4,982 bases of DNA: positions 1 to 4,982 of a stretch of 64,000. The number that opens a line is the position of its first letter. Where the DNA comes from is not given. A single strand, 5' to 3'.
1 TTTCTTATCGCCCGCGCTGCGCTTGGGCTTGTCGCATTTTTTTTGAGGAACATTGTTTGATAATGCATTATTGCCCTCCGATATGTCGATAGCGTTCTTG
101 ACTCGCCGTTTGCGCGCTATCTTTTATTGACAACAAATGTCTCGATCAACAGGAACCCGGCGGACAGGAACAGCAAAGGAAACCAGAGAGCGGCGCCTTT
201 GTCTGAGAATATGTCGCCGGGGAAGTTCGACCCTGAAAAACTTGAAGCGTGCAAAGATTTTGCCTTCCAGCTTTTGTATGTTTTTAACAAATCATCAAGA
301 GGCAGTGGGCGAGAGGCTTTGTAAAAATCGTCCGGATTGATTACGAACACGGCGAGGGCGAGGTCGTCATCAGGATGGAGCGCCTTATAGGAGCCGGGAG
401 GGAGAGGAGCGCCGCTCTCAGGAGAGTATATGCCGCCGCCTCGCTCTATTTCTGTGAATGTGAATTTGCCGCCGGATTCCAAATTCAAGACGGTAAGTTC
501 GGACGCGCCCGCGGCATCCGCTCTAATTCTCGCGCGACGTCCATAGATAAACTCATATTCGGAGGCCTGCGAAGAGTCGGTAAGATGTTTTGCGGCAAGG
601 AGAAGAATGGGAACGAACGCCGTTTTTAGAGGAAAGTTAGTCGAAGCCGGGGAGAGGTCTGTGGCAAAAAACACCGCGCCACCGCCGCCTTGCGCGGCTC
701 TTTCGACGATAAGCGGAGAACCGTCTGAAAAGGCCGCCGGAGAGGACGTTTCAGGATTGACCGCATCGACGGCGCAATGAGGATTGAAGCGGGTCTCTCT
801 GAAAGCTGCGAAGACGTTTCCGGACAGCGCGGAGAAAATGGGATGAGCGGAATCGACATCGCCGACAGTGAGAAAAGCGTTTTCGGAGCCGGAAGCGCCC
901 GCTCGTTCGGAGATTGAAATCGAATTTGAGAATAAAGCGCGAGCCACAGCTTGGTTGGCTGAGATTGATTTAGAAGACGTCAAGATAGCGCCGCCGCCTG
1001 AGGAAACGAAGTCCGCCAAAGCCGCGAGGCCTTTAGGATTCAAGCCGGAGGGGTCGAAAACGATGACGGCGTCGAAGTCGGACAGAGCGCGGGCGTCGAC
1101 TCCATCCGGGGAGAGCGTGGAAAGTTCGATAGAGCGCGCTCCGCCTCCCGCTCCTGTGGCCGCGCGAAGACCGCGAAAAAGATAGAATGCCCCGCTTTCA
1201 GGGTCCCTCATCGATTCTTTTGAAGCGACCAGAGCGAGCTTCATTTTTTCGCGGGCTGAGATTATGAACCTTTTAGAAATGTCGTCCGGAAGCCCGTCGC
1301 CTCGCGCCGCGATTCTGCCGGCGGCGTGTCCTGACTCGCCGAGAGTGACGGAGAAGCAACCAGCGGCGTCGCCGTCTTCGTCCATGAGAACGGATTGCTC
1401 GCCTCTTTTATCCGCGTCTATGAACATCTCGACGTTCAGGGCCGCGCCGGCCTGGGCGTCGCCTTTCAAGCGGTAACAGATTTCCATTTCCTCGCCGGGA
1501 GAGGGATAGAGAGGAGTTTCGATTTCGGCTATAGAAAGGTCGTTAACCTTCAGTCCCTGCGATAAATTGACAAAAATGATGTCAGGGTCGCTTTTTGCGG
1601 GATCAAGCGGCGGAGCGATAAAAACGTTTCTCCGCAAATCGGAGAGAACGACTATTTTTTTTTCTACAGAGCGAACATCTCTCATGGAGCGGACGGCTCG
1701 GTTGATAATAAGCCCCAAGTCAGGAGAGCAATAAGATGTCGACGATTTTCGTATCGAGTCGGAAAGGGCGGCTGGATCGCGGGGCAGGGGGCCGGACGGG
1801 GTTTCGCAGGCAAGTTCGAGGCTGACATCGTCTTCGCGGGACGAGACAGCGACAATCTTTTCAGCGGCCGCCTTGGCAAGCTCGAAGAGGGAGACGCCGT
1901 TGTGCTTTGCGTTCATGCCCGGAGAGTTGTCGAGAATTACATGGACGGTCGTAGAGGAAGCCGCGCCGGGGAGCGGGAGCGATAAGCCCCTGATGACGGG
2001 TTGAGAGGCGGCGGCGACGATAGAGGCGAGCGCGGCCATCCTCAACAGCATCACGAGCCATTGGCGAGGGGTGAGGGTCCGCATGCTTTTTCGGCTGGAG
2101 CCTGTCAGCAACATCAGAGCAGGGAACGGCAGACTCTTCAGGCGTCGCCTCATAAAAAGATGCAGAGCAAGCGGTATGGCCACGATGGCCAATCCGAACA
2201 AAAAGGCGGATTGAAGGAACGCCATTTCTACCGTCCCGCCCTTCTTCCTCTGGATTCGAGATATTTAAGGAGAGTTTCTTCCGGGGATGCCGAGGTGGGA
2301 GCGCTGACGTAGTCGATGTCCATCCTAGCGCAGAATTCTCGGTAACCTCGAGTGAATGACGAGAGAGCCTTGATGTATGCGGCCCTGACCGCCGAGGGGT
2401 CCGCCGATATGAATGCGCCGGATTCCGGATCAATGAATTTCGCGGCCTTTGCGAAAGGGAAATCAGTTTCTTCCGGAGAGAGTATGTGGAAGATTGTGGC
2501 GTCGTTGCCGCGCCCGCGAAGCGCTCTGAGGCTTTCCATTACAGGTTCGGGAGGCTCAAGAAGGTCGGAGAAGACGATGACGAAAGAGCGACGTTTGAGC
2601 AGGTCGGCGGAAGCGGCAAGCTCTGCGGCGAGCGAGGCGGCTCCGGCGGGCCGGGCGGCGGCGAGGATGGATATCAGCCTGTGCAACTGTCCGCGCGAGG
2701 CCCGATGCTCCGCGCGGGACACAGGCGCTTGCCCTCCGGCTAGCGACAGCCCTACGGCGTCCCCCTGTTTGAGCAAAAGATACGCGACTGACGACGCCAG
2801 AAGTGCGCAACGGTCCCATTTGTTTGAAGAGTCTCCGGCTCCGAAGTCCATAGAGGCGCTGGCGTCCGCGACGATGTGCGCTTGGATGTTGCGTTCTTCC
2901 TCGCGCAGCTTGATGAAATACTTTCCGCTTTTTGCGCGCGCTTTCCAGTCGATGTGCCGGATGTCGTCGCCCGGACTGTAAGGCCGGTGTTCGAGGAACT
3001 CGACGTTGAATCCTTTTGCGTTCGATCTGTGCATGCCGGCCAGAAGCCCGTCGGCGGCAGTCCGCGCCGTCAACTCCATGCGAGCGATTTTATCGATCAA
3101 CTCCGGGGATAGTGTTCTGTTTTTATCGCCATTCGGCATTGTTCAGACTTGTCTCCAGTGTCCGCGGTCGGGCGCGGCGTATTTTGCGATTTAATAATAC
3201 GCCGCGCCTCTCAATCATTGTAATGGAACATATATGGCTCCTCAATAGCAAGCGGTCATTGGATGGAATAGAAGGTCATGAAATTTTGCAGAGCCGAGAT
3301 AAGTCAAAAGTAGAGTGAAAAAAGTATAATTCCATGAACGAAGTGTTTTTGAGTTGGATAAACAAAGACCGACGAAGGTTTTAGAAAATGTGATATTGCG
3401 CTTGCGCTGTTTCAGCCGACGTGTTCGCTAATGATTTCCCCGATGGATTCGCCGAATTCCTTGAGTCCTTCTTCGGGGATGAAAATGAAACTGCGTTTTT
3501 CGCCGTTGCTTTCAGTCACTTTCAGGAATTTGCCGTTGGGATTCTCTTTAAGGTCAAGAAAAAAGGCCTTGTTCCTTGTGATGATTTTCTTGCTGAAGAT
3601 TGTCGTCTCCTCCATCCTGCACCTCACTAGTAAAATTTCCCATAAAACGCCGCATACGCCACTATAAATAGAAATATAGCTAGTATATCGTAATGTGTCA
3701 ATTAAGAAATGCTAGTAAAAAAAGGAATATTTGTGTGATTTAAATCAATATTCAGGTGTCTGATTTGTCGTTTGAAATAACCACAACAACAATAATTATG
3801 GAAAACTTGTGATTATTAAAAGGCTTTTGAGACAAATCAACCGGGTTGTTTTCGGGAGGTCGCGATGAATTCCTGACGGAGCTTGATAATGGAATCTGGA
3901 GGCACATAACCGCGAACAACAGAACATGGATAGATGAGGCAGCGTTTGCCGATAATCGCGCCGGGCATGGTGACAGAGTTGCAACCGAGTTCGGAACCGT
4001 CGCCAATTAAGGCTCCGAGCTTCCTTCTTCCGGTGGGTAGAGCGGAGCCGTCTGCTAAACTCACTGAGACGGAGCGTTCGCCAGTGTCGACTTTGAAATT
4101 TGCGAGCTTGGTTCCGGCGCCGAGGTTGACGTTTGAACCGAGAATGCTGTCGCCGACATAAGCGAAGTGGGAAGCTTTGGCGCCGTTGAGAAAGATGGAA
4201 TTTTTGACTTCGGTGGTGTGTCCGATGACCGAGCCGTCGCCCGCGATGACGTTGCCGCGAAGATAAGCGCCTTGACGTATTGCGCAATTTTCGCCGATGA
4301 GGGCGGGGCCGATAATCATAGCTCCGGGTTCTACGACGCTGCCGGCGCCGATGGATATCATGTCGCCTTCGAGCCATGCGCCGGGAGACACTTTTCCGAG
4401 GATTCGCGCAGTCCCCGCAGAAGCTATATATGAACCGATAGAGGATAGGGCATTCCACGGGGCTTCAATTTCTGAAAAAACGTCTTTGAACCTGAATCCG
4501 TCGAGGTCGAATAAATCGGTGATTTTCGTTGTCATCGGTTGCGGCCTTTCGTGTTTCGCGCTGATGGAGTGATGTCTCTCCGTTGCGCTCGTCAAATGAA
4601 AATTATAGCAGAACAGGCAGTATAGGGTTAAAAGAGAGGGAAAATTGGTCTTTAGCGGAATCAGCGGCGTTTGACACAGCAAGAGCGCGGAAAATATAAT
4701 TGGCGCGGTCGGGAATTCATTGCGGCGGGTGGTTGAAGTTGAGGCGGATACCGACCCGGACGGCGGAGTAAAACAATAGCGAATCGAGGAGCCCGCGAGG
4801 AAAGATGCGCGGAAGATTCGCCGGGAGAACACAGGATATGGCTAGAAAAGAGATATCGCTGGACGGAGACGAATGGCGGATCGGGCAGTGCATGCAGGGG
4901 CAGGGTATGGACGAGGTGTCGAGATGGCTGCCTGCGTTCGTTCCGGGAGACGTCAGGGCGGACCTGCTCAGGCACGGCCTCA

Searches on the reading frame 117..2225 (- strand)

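Call 8: search_protein_families(library=pfam, proteins=[window:117-2225:-], max_evalue=0.001)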
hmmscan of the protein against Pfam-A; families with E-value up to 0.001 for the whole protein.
window:117-2225:- (702 aa): 1 family
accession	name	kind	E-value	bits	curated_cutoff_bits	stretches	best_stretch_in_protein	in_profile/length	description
PF07584.16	BatA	-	6.1e-14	52.6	25.9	1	1-76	1-77/77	Aerotolerance regulator N-terminal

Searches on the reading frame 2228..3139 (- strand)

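Call 8: search_protein_families(library=pfam, proteins=[window:2228-3139:-], max_evalue=0.001)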
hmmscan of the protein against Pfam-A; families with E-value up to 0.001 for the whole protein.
window:2228-3139:- (303 aa): 2 families
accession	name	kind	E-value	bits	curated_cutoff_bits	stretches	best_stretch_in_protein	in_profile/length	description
PF01882.25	DUF58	-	6.5e-43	146.9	23.4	1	50-258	1-209/216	Protein of unknown function DUF58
PF13519.12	VWA_2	-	0.00043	21.3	27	1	89-192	3-105/107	von Willebrand factor type A domain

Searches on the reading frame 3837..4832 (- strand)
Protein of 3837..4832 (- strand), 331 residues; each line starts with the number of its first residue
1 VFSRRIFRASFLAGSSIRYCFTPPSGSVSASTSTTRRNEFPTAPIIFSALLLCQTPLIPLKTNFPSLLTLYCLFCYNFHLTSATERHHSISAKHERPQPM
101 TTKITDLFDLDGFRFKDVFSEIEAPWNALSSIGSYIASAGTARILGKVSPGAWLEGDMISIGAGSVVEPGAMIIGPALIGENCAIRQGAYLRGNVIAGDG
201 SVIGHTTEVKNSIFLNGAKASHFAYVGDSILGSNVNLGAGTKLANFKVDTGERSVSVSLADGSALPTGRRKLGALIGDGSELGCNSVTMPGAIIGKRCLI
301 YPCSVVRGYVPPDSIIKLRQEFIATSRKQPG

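Call 8: search_protein_families(library=pfam, proteins=[window:3837-4832:-], max_evalue=0.001)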
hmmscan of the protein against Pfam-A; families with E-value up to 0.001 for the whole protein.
window:3837-4832:- (331 aa): 3 families
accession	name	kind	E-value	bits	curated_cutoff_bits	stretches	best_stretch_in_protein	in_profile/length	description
PF00132.30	Hexapep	-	2.5e-18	65.3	27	3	274-308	2-36/36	Bacterial transferase hexapeptide (six repeats)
PF25084.1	LbH_EIF2B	-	5.1e-09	36.5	54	1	159-242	22-104/105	EIF2B subunit epsilon LbH domain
PF24894.1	Hexapep_GlmU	-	0.00016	22.2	23.3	0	196-250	20-73/104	GlmU-like, C-terminal hexapeptide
